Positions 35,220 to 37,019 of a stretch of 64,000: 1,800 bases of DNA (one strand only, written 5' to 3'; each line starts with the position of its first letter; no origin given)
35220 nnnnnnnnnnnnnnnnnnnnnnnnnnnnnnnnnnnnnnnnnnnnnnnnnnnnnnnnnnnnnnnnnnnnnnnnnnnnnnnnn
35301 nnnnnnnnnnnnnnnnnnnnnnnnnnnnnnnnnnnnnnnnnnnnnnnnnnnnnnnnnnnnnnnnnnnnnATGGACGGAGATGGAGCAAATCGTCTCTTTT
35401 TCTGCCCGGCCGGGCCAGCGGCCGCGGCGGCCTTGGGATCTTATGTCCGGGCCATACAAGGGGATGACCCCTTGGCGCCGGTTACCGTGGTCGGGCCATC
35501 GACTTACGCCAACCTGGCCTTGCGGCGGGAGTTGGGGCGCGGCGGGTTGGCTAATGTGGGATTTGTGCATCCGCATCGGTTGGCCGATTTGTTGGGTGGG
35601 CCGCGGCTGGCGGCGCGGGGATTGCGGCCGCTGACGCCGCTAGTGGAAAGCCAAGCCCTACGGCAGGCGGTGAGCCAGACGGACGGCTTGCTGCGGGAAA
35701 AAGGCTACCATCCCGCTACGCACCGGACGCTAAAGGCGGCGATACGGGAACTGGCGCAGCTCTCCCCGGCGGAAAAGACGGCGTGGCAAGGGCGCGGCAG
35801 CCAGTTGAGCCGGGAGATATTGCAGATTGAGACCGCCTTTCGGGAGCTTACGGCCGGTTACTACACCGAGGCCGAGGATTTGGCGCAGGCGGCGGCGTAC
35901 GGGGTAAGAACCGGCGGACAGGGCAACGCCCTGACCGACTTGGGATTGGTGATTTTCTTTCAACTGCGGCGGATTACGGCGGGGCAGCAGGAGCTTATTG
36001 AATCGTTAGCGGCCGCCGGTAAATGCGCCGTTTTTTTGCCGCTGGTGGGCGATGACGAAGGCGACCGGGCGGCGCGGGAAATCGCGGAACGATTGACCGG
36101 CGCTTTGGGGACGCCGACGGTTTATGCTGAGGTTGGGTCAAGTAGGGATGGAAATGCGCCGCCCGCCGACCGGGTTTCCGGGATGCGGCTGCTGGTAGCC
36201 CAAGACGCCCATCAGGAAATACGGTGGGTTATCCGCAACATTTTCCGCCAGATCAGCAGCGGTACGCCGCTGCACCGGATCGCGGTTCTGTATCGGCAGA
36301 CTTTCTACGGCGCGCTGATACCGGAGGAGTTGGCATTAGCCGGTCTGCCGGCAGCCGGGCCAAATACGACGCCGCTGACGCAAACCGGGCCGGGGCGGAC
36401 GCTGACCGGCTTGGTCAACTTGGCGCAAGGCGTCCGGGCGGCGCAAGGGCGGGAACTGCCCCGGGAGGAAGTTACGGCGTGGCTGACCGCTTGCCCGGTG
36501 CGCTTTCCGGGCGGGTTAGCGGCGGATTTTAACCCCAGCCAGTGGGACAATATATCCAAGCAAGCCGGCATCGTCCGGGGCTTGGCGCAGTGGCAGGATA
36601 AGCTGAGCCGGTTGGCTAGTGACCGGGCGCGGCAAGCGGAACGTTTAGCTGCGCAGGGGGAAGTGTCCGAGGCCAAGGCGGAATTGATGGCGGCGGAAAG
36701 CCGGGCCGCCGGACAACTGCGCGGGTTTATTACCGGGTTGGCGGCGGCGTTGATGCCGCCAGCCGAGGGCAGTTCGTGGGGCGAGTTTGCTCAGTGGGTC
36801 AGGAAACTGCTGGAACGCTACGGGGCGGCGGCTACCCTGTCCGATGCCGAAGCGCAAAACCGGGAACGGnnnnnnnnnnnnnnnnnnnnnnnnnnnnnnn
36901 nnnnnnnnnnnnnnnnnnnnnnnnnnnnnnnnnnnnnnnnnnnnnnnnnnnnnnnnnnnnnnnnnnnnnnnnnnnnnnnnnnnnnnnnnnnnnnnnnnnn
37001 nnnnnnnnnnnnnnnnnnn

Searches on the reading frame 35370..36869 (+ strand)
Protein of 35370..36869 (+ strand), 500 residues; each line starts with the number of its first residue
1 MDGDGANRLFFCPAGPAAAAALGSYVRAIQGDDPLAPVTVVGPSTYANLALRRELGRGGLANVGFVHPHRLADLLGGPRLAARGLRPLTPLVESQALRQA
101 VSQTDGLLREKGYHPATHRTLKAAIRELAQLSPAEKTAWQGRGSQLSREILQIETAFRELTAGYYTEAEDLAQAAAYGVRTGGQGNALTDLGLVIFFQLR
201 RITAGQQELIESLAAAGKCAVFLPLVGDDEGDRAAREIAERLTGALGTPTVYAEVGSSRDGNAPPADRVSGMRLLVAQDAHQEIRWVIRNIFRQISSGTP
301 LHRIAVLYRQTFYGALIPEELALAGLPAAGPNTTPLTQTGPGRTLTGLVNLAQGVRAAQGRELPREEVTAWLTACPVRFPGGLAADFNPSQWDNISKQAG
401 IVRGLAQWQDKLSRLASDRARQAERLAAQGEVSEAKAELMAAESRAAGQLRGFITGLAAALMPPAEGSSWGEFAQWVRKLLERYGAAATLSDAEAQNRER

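Call 47: find_homologous_proteins(query=window:35370-36869:+)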
Query window:35370-36869:+ (500 aa): 6 proteins with E <= 0.001 among 8000 candidates.
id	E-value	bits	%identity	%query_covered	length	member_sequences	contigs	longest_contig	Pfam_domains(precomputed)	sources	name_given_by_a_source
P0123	9.5e-116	406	47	95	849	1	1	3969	PF12705.14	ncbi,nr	ncbi:MAG TPA: PD-(D/E)XK nuclease family protein, partial [Dehalococcoidia bacterium]|nr:PD-(D/E)XK 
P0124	1.6e-105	372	43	99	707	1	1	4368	-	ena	-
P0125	3.7e-93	331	42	89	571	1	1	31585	-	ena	-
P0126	1.6e-61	227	43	61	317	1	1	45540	-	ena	-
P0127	7.7e-45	172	35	78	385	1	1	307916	-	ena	-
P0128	2.5e-32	131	32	80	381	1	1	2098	-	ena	-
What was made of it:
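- On Conserved cis-regulatory leader of PHP-DinG or AddB: AddB orthologues close enough to compare were not retrievable (call 47).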
